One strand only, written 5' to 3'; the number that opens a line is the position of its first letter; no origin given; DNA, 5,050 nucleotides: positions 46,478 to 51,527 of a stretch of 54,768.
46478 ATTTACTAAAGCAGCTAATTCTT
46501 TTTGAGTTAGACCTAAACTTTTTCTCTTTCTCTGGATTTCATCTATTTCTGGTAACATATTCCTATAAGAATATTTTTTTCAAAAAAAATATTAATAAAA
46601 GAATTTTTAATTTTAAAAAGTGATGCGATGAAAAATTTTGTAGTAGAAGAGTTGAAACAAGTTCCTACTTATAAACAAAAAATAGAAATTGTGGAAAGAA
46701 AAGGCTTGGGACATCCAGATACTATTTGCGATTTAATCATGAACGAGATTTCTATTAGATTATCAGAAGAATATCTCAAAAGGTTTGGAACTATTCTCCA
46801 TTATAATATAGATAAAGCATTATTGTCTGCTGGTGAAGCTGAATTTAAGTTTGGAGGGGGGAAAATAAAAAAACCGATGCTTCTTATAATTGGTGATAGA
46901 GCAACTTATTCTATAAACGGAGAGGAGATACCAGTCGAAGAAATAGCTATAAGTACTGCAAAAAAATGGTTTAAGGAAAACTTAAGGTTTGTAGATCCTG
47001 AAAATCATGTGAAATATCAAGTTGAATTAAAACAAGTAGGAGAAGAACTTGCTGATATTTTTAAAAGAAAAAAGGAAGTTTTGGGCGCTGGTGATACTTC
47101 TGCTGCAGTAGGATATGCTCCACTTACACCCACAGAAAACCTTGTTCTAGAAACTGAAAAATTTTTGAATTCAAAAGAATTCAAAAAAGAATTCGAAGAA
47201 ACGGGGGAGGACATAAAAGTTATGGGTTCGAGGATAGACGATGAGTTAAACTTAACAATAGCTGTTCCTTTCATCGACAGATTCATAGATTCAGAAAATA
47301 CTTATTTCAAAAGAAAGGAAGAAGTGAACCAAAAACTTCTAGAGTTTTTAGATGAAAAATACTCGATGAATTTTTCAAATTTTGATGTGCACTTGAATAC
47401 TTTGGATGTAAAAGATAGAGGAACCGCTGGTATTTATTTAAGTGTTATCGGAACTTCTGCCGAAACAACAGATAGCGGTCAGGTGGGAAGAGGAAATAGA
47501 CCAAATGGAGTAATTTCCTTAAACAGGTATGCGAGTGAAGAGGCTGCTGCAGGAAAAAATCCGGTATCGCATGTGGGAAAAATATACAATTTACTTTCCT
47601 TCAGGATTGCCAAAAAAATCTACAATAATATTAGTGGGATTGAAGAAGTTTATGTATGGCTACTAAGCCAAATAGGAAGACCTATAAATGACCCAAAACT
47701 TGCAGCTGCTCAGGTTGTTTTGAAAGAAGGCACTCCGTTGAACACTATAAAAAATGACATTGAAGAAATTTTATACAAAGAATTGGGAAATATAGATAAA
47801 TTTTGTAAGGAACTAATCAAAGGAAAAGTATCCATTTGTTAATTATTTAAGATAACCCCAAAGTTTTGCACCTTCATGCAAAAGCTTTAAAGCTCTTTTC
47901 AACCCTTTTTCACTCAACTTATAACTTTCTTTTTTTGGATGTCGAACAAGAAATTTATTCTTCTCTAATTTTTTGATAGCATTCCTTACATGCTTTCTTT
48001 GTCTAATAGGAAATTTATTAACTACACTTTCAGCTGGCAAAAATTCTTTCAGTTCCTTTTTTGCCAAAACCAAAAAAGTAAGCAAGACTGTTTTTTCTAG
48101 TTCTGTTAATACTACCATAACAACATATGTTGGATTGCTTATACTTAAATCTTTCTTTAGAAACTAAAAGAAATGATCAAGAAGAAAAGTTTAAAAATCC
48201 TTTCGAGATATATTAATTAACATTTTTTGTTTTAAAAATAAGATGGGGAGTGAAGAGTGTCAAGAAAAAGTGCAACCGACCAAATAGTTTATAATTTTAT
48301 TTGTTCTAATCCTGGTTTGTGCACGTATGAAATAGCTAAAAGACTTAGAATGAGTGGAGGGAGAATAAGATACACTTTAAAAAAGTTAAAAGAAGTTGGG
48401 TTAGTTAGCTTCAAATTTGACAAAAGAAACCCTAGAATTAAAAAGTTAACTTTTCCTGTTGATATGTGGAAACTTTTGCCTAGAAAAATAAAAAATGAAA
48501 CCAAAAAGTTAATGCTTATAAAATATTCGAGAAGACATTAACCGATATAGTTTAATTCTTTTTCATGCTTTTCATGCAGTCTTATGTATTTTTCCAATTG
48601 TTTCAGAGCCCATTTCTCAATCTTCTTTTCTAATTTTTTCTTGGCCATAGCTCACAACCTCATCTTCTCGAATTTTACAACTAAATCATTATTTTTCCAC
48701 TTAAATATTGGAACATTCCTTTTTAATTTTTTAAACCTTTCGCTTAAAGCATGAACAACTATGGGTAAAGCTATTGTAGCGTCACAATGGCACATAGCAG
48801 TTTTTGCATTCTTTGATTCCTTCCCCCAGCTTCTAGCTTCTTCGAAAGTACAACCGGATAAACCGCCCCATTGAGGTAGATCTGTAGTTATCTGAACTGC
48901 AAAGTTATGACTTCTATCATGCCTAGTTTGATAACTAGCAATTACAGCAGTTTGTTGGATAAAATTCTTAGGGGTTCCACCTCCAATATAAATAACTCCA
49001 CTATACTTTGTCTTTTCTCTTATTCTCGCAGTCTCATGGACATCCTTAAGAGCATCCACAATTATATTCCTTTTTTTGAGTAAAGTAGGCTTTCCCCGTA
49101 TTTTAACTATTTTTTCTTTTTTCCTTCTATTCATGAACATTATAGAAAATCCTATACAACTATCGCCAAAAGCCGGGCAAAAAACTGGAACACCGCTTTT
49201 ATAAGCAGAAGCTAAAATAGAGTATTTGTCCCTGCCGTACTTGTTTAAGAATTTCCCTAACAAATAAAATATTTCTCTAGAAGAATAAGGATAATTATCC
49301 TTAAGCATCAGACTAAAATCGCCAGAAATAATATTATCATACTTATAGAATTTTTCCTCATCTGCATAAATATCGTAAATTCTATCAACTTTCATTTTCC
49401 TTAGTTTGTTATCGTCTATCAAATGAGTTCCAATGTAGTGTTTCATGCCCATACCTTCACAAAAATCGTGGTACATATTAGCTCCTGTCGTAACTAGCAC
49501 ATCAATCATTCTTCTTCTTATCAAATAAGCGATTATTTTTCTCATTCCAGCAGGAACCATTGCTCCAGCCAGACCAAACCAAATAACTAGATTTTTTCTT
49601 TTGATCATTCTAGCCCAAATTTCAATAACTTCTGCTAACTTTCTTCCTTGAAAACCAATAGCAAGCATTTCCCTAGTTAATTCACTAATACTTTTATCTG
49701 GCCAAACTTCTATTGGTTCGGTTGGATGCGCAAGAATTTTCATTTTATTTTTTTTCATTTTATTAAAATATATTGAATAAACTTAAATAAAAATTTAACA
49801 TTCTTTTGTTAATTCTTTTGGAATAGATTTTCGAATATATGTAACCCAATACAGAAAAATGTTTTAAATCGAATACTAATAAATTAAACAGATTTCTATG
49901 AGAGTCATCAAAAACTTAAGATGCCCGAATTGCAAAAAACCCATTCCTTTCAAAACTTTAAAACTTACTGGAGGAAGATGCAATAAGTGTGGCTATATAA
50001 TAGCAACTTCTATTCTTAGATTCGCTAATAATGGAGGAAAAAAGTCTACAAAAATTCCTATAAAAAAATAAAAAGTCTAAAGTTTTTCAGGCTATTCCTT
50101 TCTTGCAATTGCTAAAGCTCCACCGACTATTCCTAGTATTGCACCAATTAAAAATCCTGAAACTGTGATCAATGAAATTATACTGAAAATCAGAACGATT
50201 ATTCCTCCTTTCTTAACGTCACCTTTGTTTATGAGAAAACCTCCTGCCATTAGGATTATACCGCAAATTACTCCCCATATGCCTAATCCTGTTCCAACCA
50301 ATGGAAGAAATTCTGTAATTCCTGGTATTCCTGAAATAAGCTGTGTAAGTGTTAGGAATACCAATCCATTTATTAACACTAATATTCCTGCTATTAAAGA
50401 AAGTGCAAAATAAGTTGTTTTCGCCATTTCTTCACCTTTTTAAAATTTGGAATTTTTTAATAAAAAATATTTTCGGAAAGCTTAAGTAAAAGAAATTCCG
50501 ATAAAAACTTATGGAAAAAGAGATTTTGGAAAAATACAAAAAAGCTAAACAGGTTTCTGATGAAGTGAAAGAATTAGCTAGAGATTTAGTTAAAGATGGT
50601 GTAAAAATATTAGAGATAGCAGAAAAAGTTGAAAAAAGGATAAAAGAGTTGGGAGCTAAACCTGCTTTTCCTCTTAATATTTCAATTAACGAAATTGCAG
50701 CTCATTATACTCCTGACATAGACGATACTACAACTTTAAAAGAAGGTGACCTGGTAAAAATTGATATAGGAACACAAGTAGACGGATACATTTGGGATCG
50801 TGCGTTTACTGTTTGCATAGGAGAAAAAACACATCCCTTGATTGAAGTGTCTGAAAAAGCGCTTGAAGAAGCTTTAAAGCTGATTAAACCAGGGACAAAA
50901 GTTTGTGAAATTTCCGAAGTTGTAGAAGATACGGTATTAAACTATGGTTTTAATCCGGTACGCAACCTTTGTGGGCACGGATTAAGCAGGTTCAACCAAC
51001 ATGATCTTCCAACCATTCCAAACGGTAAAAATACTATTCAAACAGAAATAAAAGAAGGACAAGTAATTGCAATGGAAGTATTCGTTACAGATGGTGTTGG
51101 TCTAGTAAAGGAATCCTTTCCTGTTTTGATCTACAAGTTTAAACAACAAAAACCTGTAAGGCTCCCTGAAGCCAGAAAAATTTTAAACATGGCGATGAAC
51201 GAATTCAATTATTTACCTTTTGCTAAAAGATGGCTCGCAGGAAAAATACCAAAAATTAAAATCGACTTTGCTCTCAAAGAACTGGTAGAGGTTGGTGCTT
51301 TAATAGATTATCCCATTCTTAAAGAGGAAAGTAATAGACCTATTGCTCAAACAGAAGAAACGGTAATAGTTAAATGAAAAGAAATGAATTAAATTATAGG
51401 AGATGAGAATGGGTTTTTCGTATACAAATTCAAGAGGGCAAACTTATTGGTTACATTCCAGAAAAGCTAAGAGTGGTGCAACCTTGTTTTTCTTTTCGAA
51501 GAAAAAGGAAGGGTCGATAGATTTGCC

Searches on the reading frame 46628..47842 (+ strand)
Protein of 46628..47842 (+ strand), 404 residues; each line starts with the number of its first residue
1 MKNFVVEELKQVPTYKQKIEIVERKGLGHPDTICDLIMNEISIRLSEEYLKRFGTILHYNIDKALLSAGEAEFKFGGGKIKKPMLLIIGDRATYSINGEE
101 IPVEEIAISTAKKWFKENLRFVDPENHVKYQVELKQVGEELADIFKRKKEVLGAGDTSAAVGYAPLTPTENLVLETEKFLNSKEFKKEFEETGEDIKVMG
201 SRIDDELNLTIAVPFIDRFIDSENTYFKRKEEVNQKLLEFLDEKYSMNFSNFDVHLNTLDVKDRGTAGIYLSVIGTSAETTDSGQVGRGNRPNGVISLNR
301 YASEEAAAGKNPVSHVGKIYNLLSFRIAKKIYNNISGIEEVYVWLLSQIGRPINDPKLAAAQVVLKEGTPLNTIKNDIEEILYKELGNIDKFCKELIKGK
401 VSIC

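Call 45: search_protein_families(library=pfam, proteins=[window:46628-47842:+])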
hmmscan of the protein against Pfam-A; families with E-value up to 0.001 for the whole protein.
window:46628-47842:+ (404 aa): 1 family
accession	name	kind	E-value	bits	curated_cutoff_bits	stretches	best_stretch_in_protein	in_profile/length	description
PF01941.24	AdoMet_Synthase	-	1.1e-162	541.8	27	1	2-400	1-395/395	S-adenosylmethionine synthetase (AdoMet synthetase)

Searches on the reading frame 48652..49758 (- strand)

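Call 45: search_protein_families(library=pfam, proteins=[window:48652-49758:-])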
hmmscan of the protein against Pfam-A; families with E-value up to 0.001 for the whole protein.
window:48652-49758:- (368 aa): 1 family
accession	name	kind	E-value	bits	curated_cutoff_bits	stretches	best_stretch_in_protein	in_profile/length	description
PF01916.23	DS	-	1.6e-94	316.9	27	1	26-337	1-287/288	Deoxyhypusine synthase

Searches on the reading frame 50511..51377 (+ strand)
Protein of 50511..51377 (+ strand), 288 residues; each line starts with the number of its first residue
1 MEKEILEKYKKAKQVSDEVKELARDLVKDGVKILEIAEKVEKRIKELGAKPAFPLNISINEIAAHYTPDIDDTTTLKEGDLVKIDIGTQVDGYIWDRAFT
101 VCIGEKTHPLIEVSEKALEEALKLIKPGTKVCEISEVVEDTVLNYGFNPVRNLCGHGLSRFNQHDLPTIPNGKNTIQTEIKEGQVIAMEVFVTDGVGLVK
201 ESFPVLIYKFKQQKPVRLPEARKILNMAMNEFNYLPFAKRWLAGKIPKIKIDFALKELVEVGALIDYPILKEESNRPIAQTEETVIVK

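Call 45: search_protein_families(library=pfam, proteins=[window:50511-51377:+])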
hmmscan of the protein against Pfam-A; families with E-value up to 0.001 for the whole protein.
window:50511-51377:+ (288 aa): 1 family
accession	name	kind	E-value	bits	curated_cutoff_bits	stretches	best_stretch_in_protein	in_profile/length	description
PF00557.29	Peptidase_M24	-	8.2e-36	124.2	23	1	7-193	1-190/208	Metallopeptidase family M24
